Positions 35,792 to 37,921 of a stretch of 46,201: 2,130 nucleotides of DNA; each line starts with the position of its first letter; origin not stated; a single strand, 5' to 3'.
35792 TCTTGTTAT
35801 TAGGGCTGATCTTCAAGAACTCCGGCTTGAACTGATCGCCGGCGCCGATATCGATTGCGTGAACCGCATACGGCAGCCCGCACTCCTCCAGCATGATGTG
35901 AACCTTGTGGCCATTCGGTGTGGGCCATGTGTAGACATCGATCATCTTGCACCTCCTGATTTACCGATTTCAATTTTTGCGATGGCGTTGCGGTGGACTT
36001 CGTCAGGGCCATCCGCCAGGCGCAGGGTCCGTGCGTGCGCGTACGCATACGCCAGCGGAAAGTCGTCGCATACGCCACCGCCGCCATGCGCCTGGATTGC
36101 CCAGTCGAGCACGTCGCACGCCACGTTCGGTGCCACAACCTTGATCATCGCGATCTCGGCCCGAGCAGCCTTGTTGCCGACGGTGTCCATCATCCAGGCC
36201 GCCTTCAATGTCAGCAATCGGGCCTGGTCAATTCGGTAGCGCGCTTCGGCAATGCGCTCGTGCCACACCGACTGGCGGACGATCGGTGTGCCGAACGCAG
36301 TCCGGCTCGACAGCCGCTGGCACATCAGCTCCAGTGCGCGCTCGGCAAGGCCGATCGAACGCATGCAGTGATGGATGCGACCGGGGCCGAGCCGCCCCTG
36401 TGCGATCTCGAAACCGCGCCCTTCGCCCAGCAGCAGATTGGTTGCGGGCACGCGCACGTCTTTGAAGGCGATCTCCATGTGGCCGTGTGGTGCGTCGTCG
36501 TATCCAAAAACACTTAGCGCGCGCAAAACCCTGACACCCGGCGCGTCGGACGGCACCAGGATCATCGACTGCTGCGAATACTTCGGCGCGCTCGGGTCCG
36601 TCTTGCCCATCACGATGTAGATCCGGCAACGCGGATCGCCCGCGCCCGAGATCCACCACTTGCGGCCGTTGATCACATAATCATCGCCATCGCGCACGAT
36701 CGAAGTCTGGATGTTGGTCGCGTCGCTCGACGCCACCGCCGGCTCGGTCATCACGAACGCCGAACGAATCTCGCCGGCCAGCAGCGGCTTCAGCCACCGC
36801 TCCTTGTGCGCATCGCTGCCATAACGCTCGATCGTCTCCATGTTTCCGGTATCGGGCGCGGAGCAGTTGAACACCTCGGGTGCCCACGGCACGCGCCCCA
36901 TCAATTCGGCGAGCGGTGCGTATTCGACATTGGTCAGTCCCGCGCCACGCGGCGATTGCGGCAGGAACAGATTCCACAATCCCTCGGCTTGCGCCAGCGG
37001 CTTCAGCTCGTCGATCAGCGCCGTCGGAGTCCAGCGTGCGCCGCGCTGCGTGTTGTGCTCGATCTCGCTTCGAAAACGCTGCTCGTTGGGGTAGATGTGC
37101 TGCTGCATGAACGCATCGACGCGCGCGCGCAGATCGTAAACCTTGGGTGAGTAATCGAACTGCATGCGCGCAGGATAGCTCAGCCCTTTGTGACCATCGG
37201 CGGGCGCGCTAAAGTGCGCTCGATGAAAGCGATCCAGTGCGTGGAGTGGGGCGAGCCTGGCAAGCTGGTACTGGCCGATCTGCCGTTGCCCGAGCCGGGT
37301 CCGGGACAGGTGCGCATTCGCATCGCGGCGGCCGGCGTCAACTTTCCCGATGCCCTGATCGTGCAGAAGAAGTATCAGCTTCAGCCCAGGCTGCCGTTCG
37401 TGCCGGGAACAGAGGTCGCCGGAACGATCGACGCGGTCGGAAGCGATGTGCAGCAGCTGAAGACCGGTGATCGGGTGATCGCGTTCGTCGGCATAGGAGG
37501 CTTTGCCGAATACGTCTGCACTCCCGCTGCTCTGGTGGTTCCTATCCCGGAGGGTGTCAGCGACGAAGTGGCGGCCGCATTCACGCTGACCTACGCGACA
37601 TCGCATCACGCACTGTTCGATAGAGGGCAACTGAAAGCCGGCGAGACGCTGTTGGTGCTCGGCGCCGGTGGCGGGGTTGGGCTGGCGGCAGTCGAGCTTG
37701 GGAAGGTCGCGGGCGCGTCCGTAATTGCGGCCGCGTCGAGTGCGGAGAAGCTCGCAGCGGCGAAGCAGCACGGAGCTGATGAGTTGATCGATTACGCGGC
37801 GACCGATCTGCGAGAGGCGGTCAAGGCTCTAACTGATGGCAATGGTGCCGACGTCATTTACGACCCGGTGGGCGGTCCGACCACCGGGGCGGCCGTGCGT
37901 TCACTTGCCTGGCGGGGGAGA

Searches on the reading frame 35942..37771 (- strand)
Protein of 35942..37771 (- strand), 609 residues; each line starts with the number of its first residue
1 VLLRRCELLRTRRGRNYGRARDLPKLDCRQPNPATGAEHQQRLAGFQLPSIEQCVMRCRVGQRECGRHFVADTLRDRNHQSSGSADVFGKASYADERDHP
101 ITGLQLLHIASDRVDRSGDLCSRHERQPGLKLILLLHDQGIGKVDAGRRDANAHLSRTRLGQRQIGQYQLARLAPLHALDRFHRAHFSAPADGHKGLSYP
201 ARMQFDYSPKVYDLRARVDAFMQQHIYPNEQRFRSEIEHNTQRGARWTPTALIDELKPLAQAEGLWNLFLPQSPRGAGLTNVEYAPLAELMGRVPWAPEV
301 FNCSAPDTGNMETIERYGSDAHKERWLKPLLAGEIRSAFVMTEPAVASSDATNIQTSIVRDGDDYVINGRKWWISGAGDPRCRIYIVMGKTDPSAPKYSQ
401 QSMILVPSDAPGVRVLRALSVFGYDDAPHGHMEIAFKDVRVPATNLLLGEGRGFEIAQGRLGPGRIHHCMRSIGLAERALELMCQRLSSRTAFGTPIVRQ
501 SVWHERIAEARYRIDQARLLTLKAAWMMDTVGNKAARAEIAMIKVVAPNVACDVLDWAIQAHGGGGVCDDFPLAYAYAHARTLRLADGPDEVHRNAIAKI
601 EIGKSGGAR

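Call 64: list_cluster_members(proteins=[window:35942-37771:-, window:43801-45765:-, window:42617-43804:-, window:27247-28524:+, window:28555-29778:+, window:29778-30938:+, window:31257-32459:+, window:10761-12707:-, window:15307-15816:+, window:12991-13983:-])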
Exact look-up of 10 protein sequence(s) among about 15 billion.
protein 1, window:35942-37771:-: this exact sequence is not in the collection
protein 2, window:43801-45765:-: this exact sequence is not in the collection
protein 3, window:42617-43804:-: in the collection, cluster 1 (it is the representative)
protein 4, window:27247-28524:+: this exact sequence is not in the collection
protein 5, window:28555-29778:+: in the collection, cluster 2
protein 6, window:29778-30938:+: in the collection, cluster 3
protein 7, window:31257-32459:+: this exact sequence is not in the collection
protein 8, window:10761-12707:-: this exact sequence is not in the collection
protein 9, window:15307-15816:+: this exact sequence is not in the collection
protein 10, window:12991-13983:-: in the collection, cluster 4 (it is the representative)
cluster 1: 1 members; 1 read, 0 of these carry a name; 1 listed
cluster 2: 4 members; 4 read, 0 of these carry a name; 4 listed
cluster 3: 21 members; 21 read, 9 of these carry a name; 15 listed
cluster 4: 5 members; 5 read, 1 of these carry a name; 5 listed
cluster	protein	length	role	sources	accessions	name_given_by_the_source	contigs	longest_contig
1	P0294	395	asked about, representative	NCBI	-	-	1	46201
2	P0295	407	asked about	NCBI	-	-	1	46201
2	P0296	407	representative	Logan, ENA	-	-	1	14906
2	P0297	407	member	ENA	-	-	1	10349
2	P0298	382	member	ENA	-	-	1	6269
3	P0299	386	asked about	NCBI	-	-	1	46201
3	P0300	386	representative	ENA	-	-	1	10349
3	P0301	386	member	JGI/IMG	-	acetyl-CoA acetyltransferase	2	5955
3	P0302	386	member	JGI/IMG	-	acetyl-CoA acetyltransferase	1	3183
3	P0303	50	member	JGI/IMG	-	hypothetical protein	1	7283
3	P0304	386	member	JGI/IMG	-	acetyl-CoA acetyltransferase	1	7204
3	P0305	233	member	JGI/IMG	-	acetyl-CoA acetyltransferase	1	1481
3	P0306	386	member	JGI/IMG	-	acetyl-CoA acetyltransferase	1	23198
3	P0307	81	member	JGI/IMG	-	acetyl-CoA acetyltransferase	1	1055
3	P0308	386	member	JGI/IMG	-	acetyl-CoA acetyltransferase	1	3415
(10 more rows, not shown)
